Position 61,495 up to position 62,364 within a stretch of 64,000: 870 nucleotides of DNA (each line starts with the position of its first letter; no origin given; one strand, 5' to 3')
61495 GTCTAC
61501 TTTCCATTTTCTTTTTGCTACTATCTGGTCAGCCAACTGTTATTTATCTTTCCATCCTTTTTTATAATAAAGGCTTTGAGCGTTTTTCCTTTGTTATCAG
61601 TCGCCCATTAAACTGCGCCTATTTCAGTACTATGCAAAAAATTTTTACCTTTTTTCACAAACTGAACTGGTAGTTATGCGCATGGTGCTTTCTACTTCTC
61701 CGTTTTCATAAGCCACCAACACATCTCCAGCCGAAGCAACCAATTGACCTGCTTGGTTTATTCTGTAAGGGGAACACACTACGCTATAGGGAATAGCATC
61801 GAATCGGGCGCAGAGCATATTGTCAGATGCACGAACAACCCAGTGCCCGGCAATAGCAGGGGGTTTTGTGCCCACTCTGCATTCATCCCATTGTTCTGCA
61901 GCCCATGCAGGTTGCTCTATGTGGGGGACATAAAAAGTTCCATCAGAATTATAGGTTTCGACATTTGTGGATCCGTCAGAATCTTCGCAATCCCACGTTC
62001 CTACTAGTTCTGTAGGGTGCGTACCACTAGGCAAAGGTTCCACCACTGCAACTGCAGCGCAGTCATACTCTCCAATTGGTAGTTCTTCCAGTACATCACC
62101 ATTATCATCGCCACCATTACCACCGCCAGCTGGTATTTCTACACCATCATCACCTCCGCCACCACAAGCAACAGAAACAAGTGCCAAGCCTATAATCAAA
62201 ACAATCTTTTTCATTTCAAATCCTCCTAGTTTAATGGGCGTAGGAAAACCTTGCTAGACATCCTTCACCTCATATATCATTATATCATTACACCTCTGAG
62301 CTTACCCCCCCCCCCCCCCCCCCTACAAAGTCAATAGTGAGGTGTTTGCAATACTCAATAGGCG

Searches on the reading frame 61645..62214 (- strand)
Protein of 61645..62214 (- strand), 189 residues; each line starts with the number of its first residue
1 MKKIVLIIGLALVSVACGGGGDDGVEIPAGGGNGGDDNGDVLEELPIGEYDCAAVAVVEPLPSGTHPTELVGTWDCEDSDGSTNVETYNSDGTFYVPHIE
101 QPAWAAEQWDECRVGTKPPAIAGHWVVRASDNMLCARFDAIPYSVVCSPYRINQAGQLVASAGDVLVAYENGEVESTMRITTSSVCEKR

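Call 12: find_encoding_contigs(protein=window:61645-62214:-, flank=10000, max_places=10)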
Protein window:61645-62214:- (189 aa): 1 contig read that carries it; 1 place shown.
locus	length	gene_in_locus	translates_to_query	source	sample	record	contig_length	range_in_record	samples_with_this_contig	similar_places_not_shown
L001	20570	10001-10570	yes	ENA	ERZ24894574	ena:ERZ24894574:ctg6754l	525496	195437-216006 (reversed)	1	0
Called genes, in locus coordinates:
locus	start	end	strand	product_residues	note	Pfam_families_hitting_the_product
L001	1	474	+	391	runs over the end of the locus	PF01391:Collagen (weak), PF00353:HemolysinCabind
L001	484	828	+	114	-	-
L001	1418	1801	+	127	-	PF00825:Ribonuclease_P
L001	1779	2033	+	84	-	PF01809:YidD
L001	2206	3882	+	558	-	PF14849:YidC_periplas, PF02096:60KD_IMP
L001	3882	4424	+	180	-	PF14804:Jag_N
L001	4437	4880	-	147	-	PF00383:dCMP_cyt_deam_1, PF14437:MafB19-deam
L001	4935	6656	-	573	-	PF00501:AMP-binding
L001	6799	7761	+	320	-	PF01699:Na_Ca_ex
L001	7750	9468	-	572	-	PF00501:AMP-binding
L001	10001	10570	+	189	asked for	-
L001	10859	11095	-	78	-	-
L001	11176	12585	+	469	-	PF00749:tRNA-synt_1c, PF19269:Anticodon_2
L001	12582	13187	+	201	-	PF01121:CoaE, PF13238:AAA_18 (faint)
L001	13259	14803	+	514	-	PF01039:Carboxyl_trans, PF03255:ACCA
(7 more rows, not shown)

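Call 13: search_protein_families(library=pfam, proteins=[window:61645-62214:-], max_evalue=0.01)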
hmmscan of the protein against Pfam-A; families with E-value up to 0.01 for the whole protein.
window:61645-62214:- (189 aa): 0 families
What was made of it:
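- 61645..62214 (-): 189-aa orphan lipoprotein gene, with signal peptide, lipobox VAC, a Gly/Asp-rich linker and 6 Cys in the mature part. No Pfam family matches (call 13).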

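Call 28: find_homologous_proteins(query=window:61645-62214:-)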
Query window:61645-62214:- (189 aa): 1 proteins with E <= 0.001 among 376 candidates.
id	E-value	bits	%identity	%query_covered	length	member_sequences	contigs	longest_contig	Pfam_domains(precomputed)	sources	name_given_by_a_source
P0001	1.9e-124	431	100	100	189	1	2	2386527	-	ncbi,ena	-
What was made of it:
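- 61645..62214 (-): There is no homolog among 5.8 billion proteins except the identical copy in the related strain (call 28).
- On Variable surface-lipoprotein multigene family (Vlp-like): It is an orphan (call 28).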

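Call 31: find_encoding_contigs(protein=P0005, flank=10000, max_places=10)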
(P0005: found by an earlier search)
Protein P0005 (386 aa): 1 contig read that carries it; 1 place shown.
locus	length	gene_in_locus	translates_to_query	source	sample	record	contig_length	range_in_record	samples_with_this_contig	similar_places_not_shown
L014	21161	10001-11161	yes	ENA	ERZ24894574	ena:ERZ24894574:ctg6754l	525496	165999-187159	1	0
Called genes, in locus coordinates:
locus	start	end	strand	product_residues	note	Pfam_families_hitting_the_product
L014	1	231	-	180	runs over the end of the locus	PF00213:OSCP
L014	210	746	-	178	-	PF00430:ATP-synt_B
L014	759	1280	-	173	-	PF00430:ATP-synt_B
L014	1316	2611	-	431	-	PF00999:Na_H_Exchanger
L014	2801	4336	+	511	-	PF00224:PK, PF02887:PK_C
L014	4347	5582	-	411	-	PF08886:GshA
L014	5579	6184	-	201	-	PF06271:RDD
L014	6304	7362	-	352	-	PF13462:Thioredoxin_4, PF01323:DSBA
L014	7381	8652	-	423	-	PF00206:Lyase_1, PF10397:ADSL_C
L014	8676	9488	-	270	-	PF00753:Lactamase_B, PF23023:Anti-Pycsar_Apyc1, PF13483:Lactamase_B_3 (faint), PF12706:Lactamase_B_2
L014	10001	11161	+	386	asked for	PF01391:Collagen (weak), PF00353:HemolysinCabind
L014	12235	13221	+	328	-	PF01850:PIN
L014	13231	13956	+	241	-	PF01128:IspD, PF12804:NTP_transf_3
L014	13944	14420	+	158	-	PF02542:YgbB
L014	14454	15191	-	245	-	PF00005:ABC_tran, PF13304:AAA_21 (weak)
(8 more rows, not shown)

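Call 79: predict_structure(protein=window:61645-62214:-)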
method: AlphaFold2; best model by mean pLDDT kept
length: 189 residues; sequences in the alignment: 1
mean_pLDDT: 41.9   pTM: 0.31
mean pLDDT of the five models: 41.9, 40.5, 39.9, 36.2, 35.0
residues with pLDDT >= 90: 0; 70-90: 0; 50-70: 49; < 50: 140
segments of 3 or more residues with pLDDT < 50: 10-16, 18-21, 23-32, 34-43, 45-47, 53-132, 137-145, 168-176
pLDDT, mean of each block of 10 residues (from residue 1): 57 43 41 40 48 48 38 28 30 31 30 26 37 49 48 54 47 49 52
secondary structure, 60 per line:
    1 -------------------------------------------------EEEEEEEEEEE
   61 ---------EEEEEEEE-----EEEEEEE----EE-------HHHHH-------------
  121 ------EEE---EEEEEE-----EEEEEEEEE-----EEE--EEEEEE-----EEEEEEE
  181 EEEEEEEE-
elements in order: E50-60 E70-77 E83-89 H103-107 E127-129 E133-138 E144-152 E158-160 E163-168 E174-188
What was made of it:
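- Tried and rejected: The structure prediction of the orphan lipoprotein had mean pLDDT 42 (call 79).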
